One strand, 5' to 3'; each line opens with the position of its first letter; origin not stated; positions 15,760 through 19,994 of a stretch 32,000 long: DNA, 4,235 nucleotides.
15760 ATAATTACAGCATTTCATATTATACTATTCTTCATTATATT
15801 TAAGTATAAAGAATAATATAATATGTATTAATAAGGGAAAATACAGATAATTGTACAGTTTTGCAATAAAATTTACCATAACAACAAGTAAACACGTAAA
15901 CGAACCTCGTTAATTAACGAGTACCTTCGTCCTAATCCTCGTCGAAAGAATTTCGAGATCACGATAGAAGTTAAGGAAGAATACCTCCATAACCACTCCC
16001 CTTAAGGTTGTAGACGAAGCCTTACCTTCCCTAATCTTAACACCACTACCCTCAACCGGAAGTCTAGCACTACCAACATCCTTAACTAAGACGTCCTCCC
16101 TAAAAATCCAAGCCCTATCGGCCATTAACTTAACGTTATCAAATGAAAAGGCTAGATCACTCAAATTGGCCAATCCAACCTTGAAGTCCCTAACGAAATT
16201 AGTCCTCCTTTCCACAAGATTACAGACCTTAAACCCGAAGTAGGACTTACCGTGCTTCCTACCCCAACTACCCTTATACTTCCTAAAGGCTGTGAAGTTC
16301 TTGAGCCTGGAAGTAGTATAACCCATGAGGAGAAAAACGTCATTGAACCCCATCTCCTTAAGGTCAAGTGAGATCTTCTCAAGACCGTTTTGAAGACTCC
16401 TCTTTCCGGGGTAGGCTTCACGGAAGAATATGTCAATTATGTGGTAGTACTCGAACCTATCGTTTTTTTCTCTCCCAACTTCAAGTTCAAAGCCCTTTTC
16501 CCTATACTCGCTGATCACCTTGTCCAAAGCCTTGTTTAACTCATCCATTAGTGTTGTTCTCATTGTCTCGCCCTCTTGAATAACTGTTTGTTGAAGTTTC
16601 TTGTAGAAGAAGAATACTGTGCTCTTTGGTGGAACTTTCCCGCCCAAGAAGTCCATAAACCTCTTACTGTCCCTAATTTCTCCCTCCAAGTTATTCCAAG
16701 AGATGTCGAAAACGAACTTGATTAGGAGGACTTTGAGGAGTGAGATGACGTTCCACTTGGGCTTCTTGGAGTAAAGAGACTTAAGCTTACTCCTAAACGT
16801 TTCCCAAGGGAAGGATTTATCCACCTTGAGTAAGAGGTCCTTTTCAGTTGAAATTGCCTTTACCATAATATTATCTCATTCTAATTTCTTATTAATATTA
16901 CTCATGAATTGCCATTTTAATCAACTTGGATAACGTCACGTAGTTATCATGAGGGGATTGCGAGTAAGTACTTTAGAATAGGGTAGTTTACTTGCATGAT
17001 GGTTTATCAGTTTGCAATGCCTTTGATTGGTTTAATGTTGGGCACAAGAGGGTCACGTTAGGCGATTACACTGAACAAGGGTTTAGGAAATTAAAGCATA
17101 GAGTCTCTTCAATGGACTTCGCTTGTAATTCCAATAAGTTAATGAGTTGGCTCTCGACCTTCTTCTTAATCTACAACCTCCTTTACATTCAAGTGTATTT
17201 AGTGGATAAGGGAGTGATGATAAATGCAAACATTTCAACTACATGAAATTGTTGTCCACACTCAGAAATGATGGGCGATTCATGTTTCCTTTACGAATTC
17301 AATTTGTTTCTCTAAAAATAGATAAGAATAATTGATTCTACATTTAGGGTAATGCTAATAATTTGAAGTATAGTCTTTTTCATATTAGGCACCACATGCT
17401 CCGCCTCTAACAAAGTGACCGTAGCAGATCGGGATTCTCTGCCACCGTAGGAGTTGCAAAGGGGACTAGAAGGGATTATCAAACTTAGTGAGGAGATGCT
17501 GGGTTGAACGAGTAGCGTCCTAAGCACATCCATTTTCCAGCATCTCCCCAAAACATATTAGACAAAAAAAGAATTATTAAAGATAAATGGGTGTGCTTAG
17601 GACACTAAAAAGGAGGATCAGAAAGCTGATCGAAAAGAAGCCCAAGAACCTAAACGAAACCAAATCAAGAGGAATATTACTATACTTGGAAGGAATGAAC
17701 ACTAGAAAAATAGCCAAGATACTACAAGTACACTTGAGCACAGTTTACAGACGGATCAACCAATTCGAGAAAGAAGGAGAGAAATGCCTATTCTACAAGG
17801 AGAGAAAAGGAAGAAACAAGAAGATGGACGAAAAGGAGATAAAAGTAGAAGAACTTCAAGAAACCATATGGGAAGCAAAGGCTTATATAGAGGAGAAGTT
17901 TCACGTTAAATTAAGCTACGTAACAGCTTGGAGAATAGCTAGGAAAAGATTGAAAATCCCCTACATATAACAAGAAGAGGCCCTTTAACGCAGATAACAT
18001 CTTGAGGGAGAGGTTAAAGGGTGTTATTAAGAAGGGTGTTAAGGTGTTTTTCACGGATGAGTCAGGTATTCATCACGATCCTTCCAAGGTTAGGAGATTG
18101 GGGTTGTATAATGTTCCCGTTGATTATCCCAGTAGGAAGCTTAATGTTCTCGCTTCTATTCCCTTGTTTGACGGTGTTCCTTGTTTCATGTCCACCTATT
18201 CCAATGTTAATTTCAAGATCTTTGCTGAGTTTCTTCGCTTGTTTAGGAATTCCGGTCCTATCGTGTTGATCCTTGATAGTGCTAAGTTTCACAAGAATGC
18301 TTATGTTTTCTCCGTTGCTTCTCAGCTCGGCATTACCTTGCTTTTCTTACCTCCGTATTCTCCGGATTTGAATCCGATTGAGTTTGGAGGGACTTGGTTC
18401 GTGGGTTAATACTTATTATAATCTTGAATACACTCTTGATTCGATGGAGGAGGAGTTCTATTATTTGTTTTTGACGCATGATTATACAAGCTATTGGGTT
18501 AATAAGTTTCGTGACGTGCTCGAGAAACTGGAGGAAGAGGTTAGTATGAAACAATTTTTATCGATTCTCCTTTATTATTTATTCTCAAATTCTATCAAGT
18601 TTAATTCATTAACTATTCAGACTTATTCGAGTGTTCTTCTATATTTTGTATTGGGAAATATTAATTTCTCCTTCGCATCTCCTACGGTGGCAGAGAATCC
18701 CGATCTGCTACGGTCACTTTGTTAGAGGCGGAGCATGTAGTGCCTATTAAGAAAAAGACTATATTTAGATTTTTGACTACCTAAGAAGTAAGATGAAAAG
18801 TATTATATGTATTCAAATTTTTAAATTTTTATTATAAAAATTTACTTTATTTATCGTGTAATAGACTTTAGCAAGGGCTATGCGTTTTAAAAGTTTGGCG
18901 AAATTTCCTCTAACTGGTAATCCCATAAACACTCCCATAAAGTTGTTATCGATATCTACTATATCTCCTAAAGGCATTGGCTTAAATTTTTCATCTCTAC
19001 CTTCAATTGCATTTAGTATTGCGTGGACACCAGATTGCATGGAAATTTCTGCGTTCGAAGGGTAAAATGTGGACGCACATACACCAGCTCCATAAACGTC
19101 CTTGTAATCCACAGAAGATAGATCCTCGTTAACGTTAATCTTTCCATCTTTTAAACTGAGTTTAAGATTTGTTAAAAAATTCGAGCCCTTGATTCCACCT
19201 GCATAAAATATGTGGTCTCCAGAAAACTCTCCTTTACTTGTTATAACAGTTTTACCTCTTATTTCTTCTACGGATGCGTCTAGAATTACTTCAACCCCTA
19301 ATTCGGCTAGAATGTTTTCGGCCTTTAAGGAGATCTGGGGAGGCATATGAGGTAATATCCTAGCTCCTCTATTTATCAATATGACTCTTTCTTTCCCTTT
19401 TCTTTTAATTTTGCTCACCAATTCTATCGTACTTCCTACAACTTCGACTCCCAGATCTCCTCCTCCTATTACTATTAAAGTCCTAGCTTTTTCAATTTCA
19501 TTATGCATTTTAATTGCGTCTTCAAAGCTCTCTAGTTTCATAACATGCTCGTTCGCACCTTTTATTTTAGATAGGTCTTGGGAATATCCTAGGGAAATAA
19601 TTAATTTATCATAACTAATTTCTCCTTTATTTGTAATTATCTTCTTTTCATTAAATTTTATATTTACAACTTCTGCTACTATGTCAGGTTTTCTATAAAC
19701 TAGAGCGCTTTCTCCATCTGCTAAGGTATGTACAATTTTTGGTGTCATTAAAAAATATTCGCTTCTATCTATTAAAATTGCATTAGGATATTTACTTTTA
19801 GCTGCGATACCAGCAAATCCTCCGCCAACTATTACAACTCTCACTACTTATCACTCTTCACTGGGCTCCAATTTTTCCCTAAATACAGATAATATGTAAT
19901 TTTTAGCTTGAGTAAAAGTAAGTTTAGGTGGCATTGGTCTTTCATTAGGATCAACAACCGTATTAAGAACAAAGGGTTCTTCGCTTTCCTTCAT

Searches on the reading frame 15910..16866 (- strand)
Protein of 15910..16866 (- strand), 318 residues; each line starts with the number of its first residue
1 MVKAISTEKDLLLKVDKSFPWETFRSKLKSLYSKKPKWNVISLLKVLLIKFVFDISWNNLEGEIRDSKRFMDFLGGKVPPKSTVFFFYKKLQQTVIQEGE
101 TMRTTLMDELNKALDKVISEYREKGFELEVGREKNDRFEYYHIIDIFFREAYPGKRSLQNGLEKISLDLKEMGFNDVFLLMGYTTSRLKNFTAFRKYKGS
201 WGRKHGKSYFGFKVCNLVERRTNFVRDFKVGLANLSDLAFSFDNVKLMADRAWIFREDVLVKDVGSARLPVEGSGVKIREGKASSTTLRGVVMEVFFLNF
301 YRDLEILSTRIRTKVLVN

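Call 72: search_protein_families(library=pfam, proteins=[window:15910-16866:-])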
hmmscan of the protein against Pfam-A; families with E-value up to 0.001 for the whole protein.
window:15910-16866:- (318 aa): 1 family
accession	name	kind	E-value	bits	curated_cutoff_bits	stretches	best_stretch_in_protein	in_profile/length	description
PF05598.16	DUF772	-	8.2e-08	32.6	23.1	1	36-97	3-68/74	Transposase domain (DUF772)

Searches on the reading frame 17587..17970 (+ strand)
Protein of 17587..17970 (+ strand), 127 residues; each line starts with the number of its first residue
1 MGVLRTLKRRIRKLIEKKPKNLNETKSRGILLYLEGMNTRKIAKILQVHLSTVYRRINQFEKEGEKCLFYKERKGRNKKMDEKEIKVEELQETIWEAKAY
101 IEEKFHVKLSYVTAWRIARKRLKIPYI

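Call 72: search_protein_families(library=pfam, proteins=[window:17587-17970:+])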
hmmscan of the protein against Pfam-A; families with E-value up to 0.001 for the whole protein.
window:17587-17970:+ (127 aa): 12 families
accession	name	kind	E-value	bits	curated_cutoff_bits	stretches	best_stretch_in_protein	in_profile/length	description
PF13551.12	HTH_29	-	5e-13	49.4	28.1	1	29-84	4-62/64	Winged helix-turn helix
PF13384.12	HTH_23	-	6.2e-11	42.2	24.6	1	26-68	7-49/50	Homeodomain-like domain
PF13565.12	HTH_32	-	3.7e-08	34.2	33.7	1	52-117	1-72/73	Homeodomain-like domain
PF13518.12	HTH_28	-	3.4e-07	30.7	25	1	30-66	6-42/52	Helix-turn-helix domain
PF08281.18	Sigma70_r4_2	-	7.6e-05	22.7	25.7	1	30-58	19-48/54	Sigma-70, region 4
PF02796.21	HTH_7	-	0.00024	21.6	23.8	1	29-55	14-40/45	Helix-turn-helix domain of resolvase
PF13556.12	HTH_30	-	0.00033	20.8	27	0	34-61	9-37/59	PucR C-terminal helix-turn-helix domain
PF01047.28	MarR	-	0.00048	20.4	24.6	0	31-64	12-45/59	MarR family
PF15978.11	TnsD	-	0.00051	19.6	32.4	1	7-91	187-250/355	Tn7-like transposition protein D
PF13412.12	HTH_24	-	0.00067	19.6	21.9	0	36-64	17-45/48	Winged helix-turn-helix DNA-binding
PF12840.13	HTH_20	-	0.00086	19.7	27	0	28-62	7-44/51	Helix-turn-helix domain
PF13936.12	HTH_38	-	0.00087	19.4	27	0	32-56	16-40/44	Helix-turn-helix domain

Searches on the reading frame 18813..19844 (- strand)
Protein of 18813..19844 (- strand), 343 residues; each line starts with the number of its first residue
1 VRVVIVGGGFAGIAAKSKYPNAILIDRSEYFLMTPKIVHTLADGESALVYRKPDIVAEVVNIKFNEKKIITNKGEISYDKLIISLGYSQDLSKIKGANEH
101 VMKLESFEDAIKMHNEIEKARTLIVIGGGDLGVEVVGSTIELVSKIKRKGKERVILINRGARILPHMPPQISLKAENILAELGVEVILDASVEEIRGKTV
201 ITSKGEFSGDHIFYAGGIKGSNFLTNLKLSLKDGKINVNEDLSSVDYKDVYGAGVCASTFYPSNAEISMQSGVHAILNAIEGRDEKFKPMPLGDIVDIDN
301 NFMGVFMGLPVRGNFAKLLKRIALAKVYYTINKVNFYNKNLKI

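Call 72: search_protein_families(library=pfam, proteins=[window:18813-19844:-])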
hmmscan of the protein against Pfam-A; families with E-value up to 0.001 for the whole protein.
window:18813-19844:- (343 aa): 3 families
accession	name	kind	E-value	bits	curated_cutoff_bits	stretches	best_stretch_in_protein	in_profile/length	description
PF07992.20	Pyr_redox_2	-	3e-31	109.4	26.1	1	1-272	1-291/291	Pyridine nucleotide-disulphide oxidoreductase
PF00070.33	Pyr_redox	-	9.8e-12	45.7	22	1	123-199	2-70/82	Pyridine nucleotide-disulphide oxidoreductase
PF13738.12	Pyr_redox_3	-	1.6e-09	37.9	30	1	60-254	108-305/305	Pyridine nucleotide-disulphide oxidoreductase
